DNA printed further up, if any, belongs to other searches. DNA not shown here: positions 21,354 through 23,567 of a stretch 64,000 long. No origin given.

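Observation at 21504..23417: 637-aa ORF with no detectable domain but clean high-GC coding signature and an exceptionally strong RBS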

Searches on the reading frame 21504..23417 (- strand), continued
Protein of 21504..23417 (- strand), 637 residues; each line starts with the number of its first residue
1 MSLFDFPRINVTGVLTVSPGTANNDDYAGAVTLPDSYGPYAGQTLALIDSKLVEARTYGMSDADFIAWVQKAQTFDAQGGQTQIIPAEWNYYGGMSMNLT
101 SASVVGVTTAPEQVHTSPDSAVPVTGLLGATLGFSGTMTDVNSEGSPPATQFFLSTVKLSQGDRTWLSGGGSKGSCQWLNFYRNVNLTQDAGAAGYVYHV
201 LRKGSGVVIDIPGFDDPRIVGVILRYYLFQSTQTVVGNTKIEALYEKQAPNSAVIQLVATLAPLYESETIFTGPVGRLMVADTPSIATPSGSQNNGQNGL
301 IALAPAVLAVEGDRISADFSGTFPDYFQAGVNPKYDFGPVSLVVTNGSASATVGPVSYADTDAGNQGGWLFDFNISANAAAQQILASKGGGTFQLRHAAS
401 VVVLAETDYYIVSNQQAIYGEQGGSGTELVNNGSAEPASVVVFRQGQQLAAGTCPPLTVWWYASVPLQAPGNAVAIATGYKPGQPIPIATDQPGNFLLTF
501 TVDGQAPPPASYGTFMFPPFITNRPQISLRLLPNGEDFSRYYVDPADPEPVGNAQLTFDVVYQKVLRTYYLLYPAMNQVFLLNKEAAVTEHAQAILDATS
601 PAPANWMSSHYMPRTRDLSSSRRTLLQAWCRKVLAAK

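Call 53: search_protein_families(library=ncbifam, proteins=[L077:10068-11417:+, L022:2740-4392:-, L021:5731-7920:+, L022:10118-10660:+, L022:12943-16263:+, L077:11928-12971:+, L077:16739-17926:+, L077:14867-16738:+], max_evalue=0.001)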
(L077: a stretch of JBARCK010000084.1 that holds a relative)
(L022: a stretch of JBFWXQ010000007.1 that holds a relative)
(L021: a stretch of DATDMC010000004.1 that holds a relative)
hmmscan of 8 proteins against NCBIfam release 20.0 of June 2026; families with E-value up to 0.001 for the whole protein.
L077:10068-11417:+ (449 aa): 0 families

L022:2740-4392:- (550 aa): 0 families

L021:5731-7920:+ (729 aa): 1 family
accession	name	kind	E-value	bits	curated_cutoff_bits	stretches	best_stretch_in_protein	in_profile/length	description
TIGR04492.1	VioB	equivalog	9.2e-13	46.9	1250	0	1-247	1-249/1003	iminophenyl-pyruvate dimer synthase VioB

L022:10118-10660:+ (180 aa): 0 families

L022:12943-16263:+ (1106 aa): 0 families

L077:11928-12971:+ (347 aa): 0 families

L077:16739-17926:+ (395 aa): 1 family
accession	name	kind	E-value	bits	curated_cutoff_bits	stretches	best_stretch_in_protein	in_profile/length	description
NF035939.1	TIM_EboE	equivalog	4e-123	410.9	250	1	10-389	1-378/379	metabolite traffic protein EboE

L077:14867-16738:+ (623 aa): 8 families
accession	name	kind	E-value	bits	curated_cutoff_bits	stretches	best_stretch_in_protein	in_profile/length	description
NF004852.0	PRK06203.1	equivalog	1.3e-166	554.5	333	1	238-622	11-396/407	3-dehydroquinate synthase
TIGR01357.1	aroB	equivalog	2.5e-67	227.5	305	1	292-606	28-335/344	3-dehydroquinate synthase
TIGR04425.1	P_lya_rel_AroB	hypoth_equivalog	4.3e-46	157.5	400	1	325-596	61-323/348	AroB-related putative sugar phosphate phospholyase (cyclizing)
NF010627.0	PRK14021.1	equivalog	2.4e-38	131.8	565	1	330-613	252-536/542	bifunctional shikimate kinase/3-dehydroquinate synthase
NF010556.0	PRK13951.1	equivalog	4.1e-33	115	560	1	318-553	209-437/492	bifunctional shikimate kinase AroK/3-dehydroquinate synthase AroB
NF002022.0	PRK00843.1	equivalog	5.9e-08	32.1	413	1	330-557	70-300/350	NAD(P)-dependent glycerol-1-phosphate dehydrogenase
NF052604.1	UndecprPTUtpABac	equivalog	2.1e-07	31.2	250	1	74-189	29-154/198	undecaprenyl phosphate transporter UptA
NF006941.0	PRK09423.1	subfamily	1.4e-05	24.1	336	1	334-439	74-174/367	glycerol dehydrogenase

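Call 56: search_protein_families(library=pfam, proteins=[L077:10068-11417:+, L077:11928-12971:+, L077:14867-16738:+, L077:16739-17926:+, L077:5986-7377:+, L077:4504-5985:+, L022:10118-10660:+, L022:12943-16263:+, L022:16360-17541:-, L078:11359-11649:+], max_evalue=0.001)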
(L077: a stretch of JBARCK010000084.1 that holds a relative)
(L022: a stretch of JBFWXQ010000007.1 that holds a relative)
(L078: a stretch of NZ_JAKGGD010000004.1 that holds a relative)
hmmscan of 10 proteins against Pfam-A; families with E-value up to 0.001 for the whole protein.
L077:10068-11417:+ (449 aa): 0 families

L077:11928-12971:+ (347 aa): 1 family
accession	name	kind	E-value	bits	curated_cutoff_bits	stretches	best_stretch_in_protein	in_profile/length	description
PF12902.13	Ferritin-like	-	4.9e-53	180.7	22.3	1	19-224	1-220/221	Ferritin-like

L077:14867-16738:+ (623 aa): 5 families
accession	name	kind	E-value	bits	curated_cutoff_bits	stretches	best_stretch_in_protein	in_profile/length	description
PF01761.26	DHQ_synthase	-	4.5e-37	126.7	24.2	1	319-429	3-112/115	3-dehydroquinate synthase N-terminal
PF24621.2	DHQS_C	-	1.4e-32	113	27.6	1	433-564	1-128/144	3-dehydroquinate synthase C-terminal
PF09335.16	VTT_dom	-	9e-19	68.6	33.9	1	74-190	1-122/123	VTT domain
PF13685.12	Fe-ADH_2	-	5.7e-05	23.6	28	1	329-426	56-149/149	Iron-containing alcohol dehydrogenase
PF00465.25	Fe-ADH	-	0.00028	21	31.3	1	277-382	22-130/168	Iron-containing alcohol dehydrogenase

L077:16739-17926:+ (395 aa): 1 family
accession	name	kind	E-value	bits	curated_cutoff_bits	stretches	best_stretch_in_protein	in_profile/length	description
PF01261.30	AP_endonuc_2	-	5.7e-05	23.4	31.1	0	62-196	26-146/249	Xylose isomerase-like TIM barrel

L077:5986-7377:+ (463 aa): 2 families
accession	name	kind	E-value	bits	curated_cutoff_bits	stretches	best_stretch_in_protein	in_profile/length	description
PF02518.31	HATPase_c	-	1.2e-21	77.7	26.4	1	351-458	2-109/111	Histidine kinase-, DNA gyrase B-, and HSP90-like ATPase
PF00512.31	HisKA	-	2.1e-07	31.3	26.9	1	246-306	4-65/66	His Kinase A (phospho-acceptor) domain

L077:4504-5985:+ (493 aa): 17 families
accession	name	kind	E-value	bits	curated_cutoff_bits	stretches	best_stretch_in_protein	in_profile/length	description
PF07992.20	Pyr_redox_2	-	7.7e-61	206.5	26.1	1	28-339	2-291/291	Pyridine nucleotide-disulphide oxidoreductase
PF02852.28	Pyr_redox_dim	-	9e-26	90.7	25.3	1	359-466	1-109/110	Pyridine nucleotide-disulphide oxidoreductase, dimerisation domain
PF13738.12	Pyr_redox_3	-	1.4e-15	57.8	30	1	143-316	114-297/305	Pyridine nucleotide-disulphide oxidoreductase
PF00070.33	Pyr_redox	-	6.2e-15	55.9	22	1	193-269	1-80/82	Pyridine nucleotide-disulphide oxidoreductase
PF01262.27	AlaDh_PNT_C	-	1.4e-07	31.6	23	0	190-240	27-78/214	Alanine dehydrogenase/PNT, C-terminal domain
PF01134.28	GIDA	-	2.2e-07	30.7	22.1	1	28-80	1-51/391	Glucose inhibited division protein A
PF13450.12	NAD_binding_8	-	3.5e-07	30.8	21.9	0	31-66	1-37/68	NAD(P)-binding Rossmann-like domain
PF03486.20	HI0933_like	-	3.9e-07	30.2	50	0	193-228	2-37/244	HI0933-like protein Rossmann domain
PF12831.13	FAD_oxidored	-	1.4e-06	28.3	27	0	28-60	1-33/416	FAD dependent oxidoreductase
PF01266.30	DAO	-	1.1e-05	25.6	27.9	0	28-61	1-35/353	FAD dependent oxidoreductase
PF00890.30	FAD_binding_2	-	1.5e-05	24.9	20.4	0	28-61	1-35/414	FAD binding domain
PF01946.23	Thi4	-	2.1e-05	24.4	26.2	0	24-64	15-57/235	Thi4 family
PF02826.25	2-Hacid_dh_C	-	0.00023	21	25.1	0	190-223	35-68/178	D-isomer specific 2-hydroxyacid dehydrogenase, NAD binding domain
PF13241.12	NAD_binding_7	-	0.00032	21.7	22.1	0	190-223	6-39/104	Putative NAD(P)-binding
PF01494.25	FAD_binding_3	-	0.00046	20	22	0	195-222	5-32/349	FAD binding domain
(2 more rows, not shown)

L022:10118-10660:+ (180 aa): 0 families

L022:12943-16263:+ (1106 aa): 3 families
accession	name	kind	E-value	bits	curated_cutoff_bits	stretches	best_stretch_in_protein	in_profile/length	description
PF25183.1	OMP_b-brl_4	-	3.5e-189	631.5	30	2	325-1079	120-833/838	Outer membrane beta barrel domain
PF13620.12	CarboxypepD_reg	-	1.9e-15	57.4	32.3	1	30-109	2-82/82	Carboxypeptidase regulatory-like domain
PF13715.12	CarbopepD_reg_2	-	0.00086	19.7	32.2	0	30-115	1-85/88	CarboxypepD_reg-like domain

L022:16360-17541:- (393 aa): 2 families
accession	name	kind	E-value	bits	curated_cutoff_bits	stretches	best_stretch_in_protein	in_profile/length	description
PF13365.12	Trypsin_2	-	1.9e-27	97.2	27.6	1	53-183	1-144/144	Trypsin-like peptidase domain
PF00089.32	Trypsin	-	2.9e-10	40.8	20.6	1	54-203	28-216/220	Trypsin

L078:11359-11649:+ (96 aa): 0 families

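Call 60: search_protein_families(library=pfam, proteins=[L028:3329-4738:+, L074:4893-5888:+, L037:16822-17892:+, L051:10602-11957:+, L080:6936-9125:-], max_evalue=0.001)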
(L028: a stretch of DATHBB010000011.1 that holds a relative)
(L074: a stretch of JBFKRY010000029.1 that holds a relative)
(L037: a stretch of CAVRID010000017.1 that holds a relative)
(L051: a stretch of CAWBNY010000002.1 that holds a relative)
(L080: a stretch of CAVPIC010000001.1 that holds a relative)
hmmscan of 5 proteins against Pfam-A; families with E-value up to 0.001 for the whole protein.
L028:3329-4738:+ (469 aa): 1 family
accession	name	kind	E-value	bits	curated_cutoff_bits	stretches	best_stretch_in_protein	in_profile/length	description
PF12902.13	Ferritin-like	-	1.6e-33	116.9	22.3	1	18-280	1-219/221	Ferritin-like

L074:4893-5888:+ (331 aa): 1 family
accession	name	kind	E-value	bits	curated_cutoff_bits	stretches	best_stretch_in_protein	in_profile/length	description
PF12902.13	Ferritin-like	-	5.2e-42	144.6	22.3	1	26-228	2-220/221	Ferritin-like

L037:16822-17892:+ (356 aa): 1 family
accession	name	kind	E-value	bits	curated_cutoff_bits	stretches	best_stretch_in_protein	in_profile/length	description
PF12902.13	Ferritin-like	-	1.4e-65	221.7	22.3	1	23-227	1-220/221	Ferritin-like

L051:10602-11957:+ (451 aa): 1 family
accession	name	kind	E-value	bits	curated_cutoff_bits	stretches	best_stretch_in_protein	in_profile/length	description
PF12902.13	Ferritin-like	-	1.3e-28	100.8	22.3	1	14-257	1-217/221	Ferritin-like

L080:6936-9125:- (729 aa): 1 family
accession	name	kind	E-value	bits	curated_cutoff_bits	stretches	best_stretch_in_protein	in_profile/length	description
PF12902.13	Ferritin-like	-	9.9e-39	133.9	22.3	1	414-615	2-220/221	Ferritin-like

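Call 78: find_encoding_contigs(protein=P0009, flank=7000, max_places=1)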
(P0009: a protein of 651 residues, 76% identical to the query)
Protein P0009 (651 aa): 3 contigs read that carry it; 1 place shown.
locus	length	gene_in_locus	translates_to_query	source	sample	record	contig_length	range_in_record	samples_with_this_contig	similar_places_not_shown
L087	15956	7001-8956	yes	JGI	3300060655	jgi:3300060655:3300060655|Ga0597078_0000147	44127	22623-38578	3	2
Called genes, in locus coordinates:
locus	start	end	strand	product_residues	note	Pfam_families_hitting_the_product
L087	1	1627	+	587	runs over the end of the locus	PF00135:COesterase, PF20434:BD-FAE, PF07859:Abhydrolase_3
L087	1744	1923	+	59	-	-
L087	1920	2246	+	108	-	-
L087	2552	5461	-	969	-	PF13558:SbcC_Walker_B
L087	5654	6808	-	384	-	PF00149:Metallophos, PF12850:Metallophos_2, PF12320:SbcD_C (weak)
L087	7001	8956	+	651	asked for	-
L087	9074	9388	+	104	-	PF02604:PhdYeFM_antitox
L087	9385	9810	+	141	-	PF01850:PIN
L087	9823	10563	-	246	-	PF14329:DUF4386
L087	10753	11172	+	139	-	PF12276:DUF3617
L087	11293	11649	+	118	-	-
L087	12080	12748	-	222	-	-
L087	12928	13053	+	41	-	-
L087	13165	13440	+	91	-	-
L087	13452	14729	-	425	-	-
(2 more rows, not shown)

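Call 79: find_encoding_contigs(protein=P0012, flank=7000, max_places=1)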
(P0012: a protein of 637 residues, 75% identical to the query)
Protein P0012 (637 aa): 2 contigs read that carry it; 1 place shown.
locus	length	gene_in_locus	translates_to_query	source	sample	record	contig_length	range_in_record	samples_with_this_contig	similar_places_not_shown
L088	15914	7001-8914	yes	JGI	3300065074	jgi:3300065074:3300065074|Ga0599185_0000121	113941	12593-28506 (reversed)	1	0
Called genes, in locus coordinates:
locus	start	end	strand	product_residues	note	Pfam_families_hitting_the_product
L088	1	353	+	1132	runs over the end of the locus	PF02012:BNR (faint), PF14870:PSII_BNR (faint), PF15902:Sortilin-Vps10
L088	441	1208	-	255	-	PF07335:Glyco_hydro_75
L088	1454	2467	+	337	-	-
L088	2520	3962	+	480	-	-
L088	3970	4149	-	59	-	-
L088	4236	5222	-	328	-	PF24400:DUF7544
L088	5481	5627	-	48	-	-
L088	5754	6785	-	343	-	PF07676:PD40 (faint)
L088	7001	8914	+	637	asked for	-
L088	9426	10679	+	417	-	PF12773:DZR (faint)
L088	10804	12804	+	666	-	PF12969:DUF3857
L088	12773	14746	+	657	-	PF12969:DUF3857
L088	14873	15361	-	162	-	PF02481:DNA_processg_A (faint), PF18306:LDcluster4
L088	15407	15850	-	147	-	-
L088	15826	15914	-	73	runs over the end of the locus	-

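Call 80: find_encoding_contigs(protein=P0016, flank=7000, max_places=1)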
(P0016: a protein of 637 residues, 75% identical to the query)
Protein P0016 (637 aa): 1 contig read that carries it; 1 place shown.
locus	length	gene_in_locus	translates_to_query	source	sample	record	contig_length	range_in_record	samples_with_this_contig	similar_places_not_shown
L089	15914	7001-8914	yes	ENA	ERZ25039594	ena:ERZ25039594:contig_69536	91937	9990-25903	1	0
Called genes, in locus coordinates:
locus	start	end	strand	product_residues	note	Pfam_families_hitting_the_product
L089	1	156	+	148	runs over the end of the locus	PF00072:Response_reg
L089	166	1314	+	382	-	PF00072:Response_reg, PF02518:HATPase_c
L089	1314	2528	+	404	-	PF07728:AAA_5, PF07726:AAA_3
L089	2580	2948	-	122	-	-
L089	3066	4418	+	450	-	PF13520:AA_permease_2, PF00324:AA_permease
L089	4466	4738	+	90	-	PF02604:PhdYeFM_antitox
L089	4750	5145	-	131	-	-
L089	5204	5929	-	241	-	PF14329:DUF4386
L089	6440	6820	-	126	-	PF01042:Ribonuc_L-PSP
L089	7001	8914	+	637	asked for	-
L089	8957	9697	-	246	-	PF03476:MOSC_N (weak), PF03473:MOSC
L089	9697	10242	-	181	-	PF14066:DUF4256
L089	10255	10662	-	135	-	PF00903:Glyoxalase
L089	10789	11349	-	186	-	PF01872:RibD_C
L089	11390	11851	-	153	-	PF13474:SnoaL_3, PF14534:DUF4440, PF12680:SnoaL_2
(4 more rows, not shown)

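Call 85: search_protein_families(library=padloc, proteins=[window:21507-23417:-, L021:5731-7920:+, L021:5286-5702:+], max_evalue=0.01)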
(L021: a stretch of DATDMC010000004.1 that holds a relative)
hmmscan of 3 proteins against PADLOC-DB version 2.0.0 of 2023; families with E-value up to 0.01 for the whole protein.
window:21507-23417:- (637 aa): 0 families

L021:5731-7920:+ (729 aa): 0 families

L021:5286-5702:+ (138 aa): 0 families

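Call 86: search_dna_similar(query=window:21507-23417:-, collection=plasmids, mode=protein, max_rows=20)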
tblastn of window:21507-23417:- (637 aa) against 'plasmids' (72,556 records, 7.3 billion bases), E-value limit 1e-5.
Records with a match: 1; places in all: 1; records where one place covers at least 80% of the query: 1.
Best place of each record, by identity: <60% 1.
By first word of the organism name: Gloeothece 1.
By predicted mobility (MOB-suite, as given by PLSDB): non-mobilizable 1.
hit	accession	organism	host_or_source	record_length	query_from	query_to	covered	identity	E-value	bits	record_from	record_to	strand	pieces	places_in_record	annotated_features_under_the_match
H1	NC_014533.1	Gloeothece verrucosa PCC 7822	fresh water in rice field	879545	1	612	96%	21.6%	1e-6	60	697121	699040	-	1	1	hypothetical protein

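Call 87: search_dna_similar(query=window:21507-23417:-, collection=phages, mode=protein, max_rows=10)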
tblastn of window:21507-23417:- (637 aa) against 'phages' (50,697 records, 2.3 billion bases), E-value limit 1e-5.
No match.

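Call 88: get_annotated_region(hit=H1, flank=12000)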
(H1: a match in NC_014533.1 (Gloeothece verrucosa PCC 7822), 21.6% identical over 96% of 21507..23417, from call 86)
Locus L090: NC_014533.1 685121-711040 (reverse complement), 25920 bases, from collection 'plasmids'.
description: Gloeothece verrucosa PCC 7822 plasmid Cy782201, complete sequence
organism: Gloeothece verrucosa PCC 7822 (NCBI taxid 497965)
taxonomy: Bacteria; Cyanobacteriota; Cyanophyceae; Chroococcales; Aphanothecaceae; Gloeothece; Gloeothece verrucosa; Gloeothece verrucosa PCC 7822
host: -; source: fresh water in rice field; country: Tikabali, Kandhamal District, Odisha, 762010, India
typing (MOB-suite, as given by PLSDB): non-mobilizable; mating-pair formation MPF_T
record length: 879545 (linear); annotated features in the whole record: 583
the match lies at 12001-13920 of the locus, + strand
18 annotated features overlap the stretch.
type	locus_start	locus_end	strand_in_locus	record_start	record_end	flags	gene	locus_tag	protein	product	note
CDS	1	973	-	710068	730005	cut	-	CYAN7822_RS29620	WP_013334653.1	putative Ig domain-containing protein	-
CDS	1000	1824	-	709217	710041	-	-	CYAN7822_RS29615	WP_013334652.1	hypothetical protein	-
CDS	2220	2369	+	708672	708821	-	-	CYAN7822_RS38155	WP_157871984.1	hypothetical protein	-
CDS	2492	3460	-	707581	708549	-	-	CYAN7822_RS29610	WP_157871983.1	hypothetical protein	-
CDS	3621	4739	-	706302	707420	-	-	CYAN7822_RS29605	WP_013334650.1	ferritin-like protein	-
CDS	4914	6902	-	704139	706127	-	-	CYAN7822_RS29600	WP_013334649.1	hypothetical protein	-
CDS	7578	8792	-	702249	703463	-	-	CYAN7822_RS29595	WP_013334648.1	3-dehydroquinate synthase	-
CDS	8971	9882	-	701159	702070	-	-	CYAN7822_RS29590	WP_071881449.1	TatD family hydrolase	-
CDS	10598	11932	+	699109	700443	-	-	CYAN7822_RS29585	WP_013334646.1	hypothetical protein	-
CDS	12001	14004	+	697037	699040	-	-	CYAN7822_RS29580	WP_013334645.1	hypothetical protein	-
CDS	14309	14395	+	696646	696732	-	-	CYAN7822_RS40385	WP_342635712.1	hypothetical protein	-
CDS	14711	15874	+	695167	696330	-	-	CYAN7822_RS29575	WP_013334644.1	IS4 family transposase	-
CDS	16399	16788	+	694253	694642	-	-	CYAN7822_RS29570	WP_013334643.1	response regulator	GO:0000160 - phosphorelay signal transduction system [Evidence IEA]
CDS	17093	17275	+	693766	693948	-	-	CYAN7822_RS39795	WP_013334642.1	hypothetical protein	-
CDS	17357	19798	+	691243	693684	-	-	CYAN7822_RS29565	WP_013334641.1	response regulator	GO:0000160 - phosphorelay signal transduction system [Evidence IEA]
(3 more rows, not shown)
